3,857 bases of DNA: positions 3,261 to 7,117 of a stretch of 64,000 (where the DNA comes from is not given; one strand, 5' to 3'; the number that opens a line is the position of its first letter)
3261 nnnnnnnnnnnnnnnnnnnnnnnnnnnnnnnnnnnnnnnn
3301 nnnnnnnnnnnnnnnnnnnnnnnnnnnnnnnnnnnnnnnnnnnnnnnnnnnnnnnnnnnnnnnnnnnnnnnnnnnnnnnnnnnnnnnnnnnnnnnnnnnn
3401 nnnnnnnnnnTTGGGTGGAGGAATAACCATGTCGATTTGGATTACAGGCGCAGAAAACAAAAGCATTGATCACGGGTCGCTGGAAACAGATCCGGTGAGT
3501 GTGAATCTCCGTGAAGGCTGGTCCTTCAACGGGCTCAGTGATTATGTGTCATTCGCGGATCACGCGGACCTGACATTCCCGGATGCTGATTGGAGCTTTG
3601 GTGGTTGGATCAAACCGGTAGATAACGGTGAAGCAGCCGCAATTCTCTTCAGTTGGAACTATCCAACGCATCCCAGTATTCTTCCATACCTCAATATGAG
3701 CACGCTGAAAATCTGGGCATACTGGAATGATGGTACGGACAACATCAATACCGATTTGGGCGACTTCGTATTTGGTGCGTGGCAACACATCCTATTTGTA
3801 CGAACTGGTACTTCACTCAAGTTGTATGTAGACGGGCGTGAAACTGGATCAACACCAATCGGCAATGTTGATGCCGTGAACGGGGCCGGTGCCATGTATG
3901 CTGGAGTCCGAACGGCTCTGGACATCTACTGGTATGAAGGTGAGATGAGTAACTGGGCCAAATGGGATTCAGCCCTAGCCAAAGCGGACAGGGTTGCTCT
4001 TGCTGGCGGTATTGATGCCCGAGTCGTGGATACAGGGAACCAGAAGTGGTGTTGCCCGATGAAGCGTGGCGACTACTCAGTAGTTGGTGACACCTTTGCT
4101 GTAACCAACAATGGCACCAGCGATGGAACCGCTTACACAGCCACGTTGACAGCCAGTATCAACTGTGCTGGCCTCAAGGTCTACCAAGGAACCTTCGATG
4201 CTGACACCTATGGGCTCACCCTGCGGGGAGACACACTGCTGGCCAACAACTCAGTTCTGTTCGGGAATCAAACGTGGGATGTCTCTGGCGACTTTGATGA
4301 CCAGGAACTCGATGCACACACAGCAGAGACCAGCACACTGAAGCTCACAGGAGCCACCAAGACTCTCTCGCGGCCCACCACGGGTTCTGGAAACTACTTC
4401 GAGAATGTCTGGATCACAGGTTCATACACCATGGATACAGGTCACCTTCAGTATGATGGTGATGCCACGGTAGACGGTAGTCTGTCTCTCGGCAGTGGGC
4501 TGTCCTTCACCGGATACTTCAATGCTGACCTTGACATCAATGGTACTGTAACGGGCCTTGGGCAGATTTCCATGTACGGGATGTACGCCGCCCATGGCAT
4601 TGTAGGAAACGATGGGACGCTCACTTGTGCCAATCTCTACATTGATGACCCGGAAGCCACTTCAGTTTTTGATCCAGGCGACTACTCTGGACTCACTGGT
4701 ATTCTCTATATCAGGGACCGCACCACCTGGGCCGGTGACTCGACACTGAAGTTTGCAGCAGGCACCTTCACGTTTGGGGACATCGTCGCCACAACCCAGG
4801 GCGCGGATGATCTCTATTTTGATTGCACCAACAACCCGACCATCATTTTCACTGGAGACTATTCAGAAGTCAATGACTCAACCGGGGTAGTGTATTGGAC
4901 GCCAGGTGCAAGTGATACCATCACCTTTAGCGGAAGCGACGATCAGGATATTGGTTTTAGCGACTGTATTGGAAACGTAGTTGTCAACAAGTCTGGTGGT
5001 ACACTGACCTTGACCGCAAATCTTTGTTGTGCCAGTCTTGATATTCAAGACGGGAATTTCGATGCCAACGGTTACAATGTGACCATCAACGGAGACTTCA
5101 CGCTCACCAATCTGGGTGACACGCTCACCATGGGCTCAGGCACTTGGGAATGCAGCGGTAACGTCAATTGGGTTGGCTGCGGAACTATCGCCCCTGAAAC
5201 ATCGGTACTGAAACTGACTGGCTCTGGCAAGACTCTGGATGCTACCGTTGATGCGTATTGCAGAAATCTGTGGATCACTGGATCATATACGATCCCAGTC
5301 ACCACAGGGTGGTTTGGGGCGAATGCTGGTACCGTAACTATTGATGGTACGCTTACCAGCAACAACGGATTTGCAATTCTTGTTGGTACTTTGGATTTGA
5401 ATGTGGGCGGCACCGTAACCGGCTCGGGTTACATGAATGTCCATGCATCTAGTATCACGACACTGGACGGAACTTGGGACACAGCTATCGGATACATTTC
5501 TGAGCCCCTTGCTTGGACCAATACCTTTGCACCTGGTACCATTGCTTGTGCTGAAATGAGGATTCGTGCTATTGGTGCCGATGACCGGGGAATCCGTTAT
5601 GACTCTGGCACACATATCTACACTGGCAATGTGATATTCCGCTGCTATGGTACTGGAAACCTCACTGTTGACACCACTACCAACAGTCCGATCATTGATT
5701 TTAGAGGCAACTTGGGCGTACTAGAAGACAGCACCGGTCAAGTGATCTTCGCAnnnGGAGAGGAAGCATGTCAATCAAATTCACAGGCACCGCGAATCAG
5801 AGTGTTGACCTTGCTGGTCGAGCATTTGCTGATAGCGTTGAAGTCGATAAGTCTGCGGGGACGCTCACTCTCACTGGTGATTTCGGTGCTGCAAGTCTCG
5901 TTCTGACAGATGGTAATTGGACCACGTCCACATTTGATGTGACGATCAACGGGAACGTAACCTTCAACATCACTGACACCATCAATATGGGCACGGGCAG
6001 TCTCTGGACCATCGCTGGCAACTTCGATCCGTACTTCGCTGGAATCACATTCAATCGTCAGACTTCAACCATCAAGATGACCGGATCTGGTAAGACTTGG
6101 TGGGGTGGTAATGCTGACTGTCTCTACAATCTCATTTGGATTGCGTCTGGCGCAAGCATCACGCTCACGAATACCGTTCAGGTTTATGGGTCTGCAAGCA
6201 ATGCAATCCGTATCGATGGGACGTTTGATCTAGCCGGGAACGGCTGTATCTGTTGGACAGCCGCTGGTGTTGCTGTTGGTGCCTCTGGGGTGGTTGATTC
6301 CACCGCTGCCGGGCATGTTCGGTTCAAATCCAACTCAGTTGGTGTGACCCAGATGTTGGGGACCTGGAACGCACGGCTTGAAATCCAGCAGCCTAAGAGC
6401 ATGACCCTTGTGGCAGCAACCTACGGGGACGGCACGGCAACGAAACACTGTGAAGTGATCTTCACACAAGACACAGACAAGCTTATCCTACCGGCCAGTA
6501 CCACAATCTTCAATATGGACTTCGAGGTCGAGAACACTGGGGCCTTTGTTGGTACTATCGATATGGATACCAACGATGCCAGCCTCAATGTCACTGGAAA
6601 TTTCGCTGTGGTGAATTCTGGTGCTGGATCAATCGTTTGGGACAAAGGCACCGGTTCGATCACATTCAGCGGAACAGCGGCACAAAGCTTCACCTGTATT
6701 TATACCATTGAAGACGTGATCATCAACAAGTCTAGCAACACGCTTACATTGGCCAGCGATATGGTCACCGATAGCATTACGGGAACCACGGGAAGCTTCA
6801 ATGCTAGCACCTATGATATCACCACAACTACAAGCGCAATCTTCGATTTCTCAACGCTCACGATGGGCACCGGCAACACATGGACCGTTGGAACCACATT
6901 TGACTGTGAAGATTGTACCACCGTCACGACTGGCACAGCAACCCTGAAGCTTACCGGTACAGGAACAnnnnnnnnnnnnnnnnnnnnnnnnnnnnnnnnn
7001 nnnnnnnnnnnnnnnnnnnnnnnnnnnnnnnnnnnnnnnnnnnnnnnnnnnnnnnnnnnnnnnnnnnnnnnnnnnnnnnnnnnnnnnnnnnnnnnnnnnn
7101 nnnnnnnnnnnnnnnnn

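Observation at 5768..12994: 2408-aa tail fibre ending in tandem YWTD (LDL-receptor class B-like) beta-propellers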

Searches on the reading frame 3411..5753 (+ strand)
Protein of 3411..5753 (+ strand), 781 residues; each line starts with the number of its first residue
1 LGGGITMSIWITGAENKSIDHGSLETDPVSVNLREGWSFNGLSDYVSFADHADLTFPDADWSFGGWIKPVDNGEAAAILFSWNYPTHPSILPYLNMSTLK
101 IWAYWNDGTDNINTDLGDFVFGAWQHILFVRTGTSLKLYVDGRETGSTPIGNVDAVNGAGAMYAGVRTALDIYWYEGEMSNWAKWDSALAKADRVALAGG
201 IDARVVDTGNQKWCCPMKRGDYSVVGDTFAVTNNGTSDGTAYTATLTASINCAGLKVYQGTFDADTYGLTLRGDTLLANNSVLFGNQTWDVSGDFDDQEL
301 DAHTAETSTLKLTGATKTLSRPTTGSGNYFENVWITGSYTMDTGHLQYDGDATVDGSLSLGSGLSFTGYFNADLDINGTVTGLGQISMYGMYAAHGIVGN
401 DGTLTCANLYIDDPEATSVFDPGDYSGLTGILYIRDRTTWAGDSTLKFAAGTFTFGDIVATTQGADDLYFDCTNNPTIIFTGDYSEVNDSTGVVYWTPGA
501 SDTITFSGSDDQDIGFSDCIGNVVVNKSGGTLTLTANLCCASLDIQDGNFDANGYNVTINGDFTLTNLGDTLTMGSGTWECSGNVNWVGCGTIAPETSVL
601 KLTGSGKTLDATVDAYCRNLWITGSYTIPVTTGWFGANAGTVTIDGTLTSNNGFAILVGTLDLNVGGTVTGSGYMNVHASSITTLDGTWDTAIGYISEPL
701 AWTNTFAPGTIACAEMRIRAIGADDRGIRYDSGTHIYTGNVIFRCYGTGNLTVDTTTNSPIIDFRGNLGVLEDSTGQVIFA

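Call 4: search_protein_families(library=phrogs, proteins=[window:3411-5753:+], max_evalue=0.01)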
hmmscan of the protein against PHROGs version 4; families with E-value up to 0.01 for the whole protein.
window:3411-5753:+ (781 aa): 0 families

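Call 15: search_protein_families(library=pfam, proteins=[window:3411-5753:+], max_evalue=0.01)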
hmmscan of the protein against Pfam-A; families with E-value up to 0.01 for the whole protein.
window:3411-5753:+ (781 aa): 1 family
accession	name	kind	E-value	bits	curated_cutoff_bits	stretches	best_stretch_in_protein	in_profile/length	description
PF13385.13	Laminin_G_3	-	2.9e-13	50.7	27.6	1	42-192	3-148/151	Concanavalin A-like lectin/glucanases superfamily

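Call 63: search_protein_families(library=ncbifam, proteins=[window:3411-5753:+], max_evalue=0.01)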
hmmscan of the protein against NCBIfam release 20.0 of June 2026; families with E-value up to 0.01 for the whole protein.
window:3411-5753:+ (781 aa): 0 families

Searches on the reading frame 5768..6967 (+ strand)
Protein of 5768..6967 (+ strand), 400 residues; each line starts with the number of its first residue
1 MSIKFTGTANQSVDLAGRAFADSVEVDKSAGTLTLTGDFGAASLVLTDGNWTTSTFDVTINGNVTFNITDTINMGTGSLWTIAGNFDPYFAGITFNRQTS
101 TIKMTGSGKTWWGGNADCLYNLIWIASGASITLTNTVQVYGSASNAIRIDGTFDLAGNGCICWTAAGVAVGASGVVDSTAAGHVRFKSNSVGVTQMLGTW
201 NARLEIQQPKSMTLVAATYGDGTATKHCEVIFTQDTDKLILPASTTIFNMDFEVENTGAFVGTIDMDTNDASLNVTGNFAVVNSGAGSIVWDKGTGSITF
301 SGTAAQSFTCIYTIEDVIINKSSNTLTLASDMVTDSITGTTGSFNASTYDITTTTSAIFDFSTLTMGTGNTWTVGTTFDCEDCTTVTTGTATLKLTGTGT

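Call 48: search_protein_families(library=phrogs, proteins=[window:5768-6967:+], max_evalue=0.1)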
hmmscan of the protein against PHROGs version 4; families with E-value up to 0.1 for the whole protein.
window:5768-6967:+ (400 aa): 0 families
